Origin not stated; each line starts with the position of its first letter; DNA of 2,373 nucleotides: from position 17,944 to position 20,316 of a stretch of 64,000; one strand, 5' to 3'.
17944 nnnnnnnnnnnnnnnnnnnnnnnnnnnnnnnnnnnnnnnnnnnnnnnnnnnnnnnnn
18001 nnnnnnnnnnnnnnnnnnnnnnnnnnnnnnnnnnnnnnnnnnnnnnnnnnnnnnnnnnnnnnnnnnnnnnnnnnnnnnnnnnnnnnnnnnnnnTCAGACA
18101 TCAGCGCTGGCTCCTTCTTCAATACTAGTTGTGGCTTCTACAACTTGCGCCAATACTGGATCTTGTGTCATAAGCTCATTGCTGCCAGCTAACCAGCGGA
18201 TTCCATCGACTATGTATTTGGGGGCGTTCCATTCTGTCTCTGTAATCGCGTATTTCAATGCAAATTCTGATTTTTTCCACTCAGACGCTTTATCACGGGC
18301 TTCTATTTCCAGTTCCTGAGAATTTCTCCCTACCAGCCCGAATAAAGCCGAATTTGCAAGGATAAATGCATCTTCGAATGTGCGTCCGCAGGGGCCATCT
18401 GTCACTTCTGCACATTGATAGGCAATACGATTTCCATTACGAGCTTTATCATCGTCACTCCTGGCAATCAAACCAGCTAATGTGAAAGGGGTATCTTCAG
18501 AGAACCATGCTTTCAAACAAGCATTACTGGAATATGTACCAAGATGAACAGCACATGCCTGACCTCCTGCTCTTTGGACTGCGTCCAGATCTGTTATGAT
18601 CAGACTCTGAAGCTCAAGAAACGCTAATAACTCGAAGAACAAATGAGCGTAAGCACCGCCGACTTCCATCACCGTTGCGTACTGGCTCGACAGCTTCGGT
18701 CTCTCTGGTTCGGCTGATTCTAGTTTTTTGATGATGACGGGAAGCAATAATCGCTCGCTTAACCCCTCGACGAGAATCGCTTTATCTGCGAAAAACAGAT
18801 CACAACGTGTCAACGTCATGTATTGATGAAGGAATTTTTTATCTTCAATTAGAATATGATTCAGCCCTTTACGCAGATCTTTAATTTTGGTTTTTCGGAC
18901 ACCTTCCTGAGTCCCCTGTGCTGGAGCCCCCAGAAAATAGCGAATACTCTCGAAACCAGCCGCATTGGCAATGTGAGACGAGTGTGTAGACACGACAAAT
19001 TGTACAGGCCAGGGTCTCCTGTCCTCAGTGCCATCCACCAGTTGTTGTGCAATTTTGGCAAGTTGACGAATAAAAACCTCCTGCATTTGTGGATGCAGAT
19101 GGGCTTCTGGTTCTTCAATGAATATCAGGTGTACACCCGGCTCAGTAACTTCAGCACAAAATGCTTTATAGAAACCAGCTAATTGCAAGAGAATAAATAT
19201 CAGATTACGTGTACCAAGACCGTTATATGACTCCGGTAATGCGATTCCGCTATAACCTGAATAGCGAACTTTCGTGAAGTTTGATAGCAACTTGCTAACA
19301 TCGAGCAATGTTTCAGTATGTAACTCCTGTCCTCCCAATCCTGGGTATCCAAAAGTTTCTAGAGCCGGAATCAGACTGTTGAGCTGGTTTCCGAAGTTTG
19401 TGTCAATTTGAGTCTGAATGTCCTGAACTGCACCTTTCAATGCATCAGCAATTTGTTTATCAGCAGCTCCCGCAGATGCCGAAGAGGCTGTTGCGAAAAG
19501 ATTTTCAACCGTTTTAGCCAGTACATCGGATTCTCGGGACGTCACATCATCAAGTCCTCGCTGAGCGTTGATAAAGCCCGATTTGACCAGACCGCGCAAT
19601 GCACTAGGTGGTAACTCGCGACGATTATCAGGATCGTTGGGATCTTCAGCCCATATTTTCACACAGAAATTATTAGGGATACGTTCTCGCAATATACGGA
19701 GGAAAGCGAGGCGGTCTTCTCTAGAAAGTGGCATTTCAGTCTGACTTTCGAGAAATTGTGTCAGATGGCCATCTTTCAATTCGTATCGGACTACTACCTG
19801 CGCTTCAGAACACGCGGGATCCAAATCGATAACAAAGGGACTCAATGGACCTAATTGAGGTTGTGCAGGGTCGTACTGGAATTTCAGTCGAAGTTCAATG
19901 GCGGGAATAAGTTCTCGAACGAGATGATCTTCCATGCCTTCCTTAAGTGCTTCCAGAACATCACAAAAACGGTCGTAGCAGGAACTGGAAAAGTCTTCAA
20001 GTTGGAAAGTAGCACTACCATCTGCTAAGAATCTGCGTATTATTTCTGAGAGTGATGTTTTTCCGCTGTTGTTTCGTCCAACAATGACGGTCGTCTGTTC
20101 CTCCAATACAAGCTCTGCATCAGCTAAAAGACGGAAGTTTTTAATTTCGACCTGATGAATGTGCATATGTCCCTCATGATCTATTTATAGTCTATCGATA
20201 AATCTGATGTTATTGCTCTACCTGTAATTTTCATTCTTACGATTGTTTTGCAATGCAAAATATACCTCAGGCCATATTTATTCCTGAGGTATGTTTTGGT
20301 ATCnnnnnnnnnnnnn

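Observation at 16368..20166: OLD-family ATPase/TOPRIM nuclease coupled to a UvrD-like helicase (Gabija-like pair)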

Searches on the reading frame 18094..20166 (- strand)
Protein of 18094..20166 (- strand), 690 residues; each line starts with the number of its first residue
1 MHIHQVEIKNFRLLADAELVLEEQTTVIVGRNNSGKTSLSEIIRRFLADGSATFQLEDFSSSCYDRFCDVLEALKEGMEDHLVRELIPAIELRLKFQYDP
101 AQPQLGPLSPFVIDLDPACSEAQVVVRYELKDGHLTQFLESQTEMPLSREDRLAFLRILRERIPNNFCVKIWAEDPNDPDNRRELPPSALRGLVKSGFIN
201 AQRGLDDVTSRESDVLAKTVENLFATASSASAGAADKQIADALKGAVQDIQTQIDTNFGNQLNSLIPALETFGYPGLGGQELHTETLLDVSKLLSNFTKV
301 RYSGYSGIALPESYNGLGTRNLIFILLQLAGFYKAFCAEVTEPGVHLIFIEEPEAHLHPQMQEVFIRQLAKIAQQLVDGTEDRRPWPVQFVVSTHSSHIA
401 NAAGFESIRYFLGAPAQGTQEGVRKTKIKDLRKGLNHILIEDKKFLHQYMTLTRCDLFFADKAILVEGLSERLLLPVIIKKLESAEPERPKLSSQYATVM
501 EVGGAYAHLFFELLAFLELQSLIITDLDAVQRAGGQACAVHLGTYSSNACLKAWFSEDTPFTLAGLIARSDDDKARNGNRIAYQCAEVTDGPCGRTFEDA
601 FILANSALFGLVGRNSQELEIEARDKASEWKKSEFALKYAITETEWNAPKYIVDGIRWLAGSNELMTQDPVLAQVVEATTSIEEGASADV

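Call 5: search_protein_families(proteins=[window:18094-20166:-], library=padloc, max_evalue=0.01)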
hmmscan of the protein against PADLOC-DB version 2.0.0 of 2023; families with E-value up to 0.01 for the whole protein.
window:18094-20166:- (690 aa): 131 families (the best 25 are shown)
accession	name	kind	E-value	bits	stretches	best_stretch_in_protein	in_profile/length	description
PDLC00063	GajA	-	3.4e-290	962.5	1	1-672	1-672/679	AAA ATPase domain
PDLC00093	GajA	-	1.1e-136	455.5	1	1-662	1-721/736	AAA ATPase domain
PDLC00065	GajA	-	6.2e-136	452.8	1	1-661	1-665/670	AAA ATPase domain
PDLC00095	GajA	-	1.2e-118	395.7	2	180-667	214-737/752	AAA ATPase domain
PDLC00079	GajA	-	7.4e-108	360.2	1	1-660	1-700/702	AAA ATPase domain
PDLC00088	GajA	-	2.2e-96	321.9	1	314-660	1-370/372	AAA ATPase domain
PDLC00068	GajA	-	5.9e-89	297.4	2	190-532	2-337/545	AAA ATPase domain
PDLC00082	GajA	-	7.2e-68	227.6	1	1-605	1-616/694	AAA ATPase domain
PDLC00076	GajA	-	3.4e-58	195.6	1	1-634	1-602/700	AAA ATPase domain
PDLC02979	AriA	-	1.3e-52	177.9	1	1-400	1-373/373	-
PDLC00069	GajA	-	4.7e-47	158.8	1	1-613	1-579/687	AAA ATPase domain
PDLC00091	GajA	-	3.3e-42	143.1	2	314-590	268-467/627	AAA ATPase domain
PDLC00096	GajA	-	2.5e-41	140.1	2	232-530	194-457/630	AAA ATPase domain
PDLC00077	GajA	-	1.6e-40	137.3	2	290-559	283-529/616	AAA ATPase domain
PDLC00071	GajA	-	2.4e-38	130.3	2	314-531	248-439/588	AAA ATPase domain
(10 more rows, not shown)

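Call 6: search_protein_families(proteins=[window:18094-20166:-], library=ncbifam, max_evalue=0.01)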
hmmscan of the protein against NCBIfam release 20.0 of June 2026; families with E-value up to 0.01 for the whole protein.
window:18094-20166:- (690 aa): 9 families
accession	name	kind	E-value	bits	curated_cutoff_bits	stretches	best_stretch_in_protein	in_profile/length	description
NF041760.1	PtuA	equivalog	1e-14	54.4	500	2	1-48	50-97/524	retron Ec78 anti-phage system effector ATPase PtuA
NF038234.1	retron_eff_Eco8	equivalog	3.1e-14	52.5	250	2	347-472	275-388/679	retron Eco8 family effector endonuclease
TIGR00611.2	recf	equivalog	3.7e-06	26.3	172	1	3-41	1-39/339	DNA replication/repair protein RecF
NF047739.1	antiphage_MADS3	equivalog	7.2e-06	25.4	420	1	3-44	2-42/427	methylation-associated defense system AAA family ATPase MAD3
NF041035.1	Rad50_Halo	equivalog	8.1e-06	24.5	1000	1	1-43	1-43/883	DNA double-strand break repair ATPase Rad50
NF002572.0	PRK02224.1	equivalog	1.8e-05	23.3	1087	1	1-41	1-41/888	DNA double-strand break repair ATPase Rad50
NF003034.1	PRK03918.1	equivalog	0.00036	18.6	700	1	1-43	1-43/878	DNA double-strand break repair ATPase Rad50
NF002244.0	PRK01156.1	equivalog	0.0014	16.7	847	1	1-57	1-57/895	DNA double-strand break repair ATPase Rad50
NF010680.0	PRK14079.1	equivalog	0.0022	17.1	386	0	1-47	1-47/349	recombination protein F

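Call 9: profile_search(protein=window:18094-20166:-)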
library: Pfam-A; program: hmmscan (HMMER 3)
A. the first sequence (690 residues): domains with independent E <= 10: 11; with E <= 0.001: 6
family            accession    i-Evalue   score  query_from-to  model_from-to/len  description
AAA_15            PF13175.12    3.9e-33   116.0     195-400       200-374/374  AAA ATPase domain
AAA_15            PF13175.12    5.2e-17    62.9       1-97          1-84/374  AAA ATPase domain
OLD-like_TOPRIM   PF20469.4     2.7e-15    57.1     458-528         1-67/67  Overcoming lysogenization defect protein-like, TOPRIM domain
AAA_21            PF13304.12    5.1e-13    50.2      26-399         2-302/304  AAA domain, putative AbiEii toxin, Type IV TA system
AAA_23            PF13476.12    2.1e-06    28.9       6-47          2-43/201  AAA domain
SMC_N             PF02463.25    3.2e-05    23.9       3-51          2-52/220  RecF/RecN/SMC N terminal domain
DUF2813           PF11398.14     0.0097    15.7       1-60          1-61/372  Protein of unknown function (DUF2813)
ABC_tran          PF00005.33      0.075    14.1      22-61         10-51/137  ABC transporter
AAA_27            PF13514.12      0.081    12.9       1-47          1-50/206  AAA domain
AAA_13            PF13166.12       0.27    10.3      26-46         19-39/713  AAA domain
DUF2813           PF11398.14        1.3     8.8     347-377       286-316/372  Protein of unknown function (DUF2813)

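Call 15: search_solved_structures(query=window:18094-20166:-, max_evalue=0.001, show_alignments=2)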
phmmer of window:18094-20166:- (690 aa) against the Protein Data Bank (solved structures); distinct sequences matched with E-value up to 0.001: 12.
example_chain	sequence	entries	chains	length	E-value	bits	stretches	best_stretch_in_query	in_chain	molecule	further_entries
6p74_A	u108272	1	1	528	7.3e-11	44.4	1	305-488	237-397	Putative ATP-dependent endonuclease of the OLD family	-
23or_B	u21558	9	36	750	2.9e-06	29.1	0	345-474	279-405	Retron Eco8 OLD nuclease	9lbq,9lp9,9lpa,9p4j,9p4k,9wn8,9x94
8wy4_A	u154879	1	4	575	3.5e-05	25.6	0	456-543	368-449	Endonuclease GajA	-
8jq9_B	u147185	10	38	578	3.6e-05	25.5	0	456-543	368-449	Endonuclease GajA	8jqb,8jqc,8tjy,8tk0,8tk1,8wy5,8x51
8j4t_A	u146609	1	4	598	4.1e-05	25.4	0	456-543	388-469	Endonuclease GajA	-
8sm3_A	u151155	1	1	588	5.2e-05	25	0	456-543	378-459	Endonuclease GajA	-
8u7i_A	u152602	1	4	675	8.9e-05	24.3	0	456-543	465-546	Endonuclease GajA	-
9kjx_B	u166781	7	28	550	0.00032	22.4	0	3-57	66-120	AAA family ATPase | Retron I-A effector PtuA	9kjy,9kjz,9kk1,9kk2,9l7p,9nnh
9n69_A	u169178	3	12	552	0.00061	21.5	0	344-419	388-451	AAA family ATPase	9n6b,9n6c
9nnk_C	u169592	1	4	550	0.0007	21.3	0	3-57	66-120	Retreon I-A effector PtuA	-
9vkz_A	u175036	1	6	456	0.00077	21.2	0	3-54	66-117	Retron Ec78 probable ATPase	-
9nnb_C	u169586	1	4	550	0.00078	21.1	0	3-57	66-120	Retron I-A effector PtuA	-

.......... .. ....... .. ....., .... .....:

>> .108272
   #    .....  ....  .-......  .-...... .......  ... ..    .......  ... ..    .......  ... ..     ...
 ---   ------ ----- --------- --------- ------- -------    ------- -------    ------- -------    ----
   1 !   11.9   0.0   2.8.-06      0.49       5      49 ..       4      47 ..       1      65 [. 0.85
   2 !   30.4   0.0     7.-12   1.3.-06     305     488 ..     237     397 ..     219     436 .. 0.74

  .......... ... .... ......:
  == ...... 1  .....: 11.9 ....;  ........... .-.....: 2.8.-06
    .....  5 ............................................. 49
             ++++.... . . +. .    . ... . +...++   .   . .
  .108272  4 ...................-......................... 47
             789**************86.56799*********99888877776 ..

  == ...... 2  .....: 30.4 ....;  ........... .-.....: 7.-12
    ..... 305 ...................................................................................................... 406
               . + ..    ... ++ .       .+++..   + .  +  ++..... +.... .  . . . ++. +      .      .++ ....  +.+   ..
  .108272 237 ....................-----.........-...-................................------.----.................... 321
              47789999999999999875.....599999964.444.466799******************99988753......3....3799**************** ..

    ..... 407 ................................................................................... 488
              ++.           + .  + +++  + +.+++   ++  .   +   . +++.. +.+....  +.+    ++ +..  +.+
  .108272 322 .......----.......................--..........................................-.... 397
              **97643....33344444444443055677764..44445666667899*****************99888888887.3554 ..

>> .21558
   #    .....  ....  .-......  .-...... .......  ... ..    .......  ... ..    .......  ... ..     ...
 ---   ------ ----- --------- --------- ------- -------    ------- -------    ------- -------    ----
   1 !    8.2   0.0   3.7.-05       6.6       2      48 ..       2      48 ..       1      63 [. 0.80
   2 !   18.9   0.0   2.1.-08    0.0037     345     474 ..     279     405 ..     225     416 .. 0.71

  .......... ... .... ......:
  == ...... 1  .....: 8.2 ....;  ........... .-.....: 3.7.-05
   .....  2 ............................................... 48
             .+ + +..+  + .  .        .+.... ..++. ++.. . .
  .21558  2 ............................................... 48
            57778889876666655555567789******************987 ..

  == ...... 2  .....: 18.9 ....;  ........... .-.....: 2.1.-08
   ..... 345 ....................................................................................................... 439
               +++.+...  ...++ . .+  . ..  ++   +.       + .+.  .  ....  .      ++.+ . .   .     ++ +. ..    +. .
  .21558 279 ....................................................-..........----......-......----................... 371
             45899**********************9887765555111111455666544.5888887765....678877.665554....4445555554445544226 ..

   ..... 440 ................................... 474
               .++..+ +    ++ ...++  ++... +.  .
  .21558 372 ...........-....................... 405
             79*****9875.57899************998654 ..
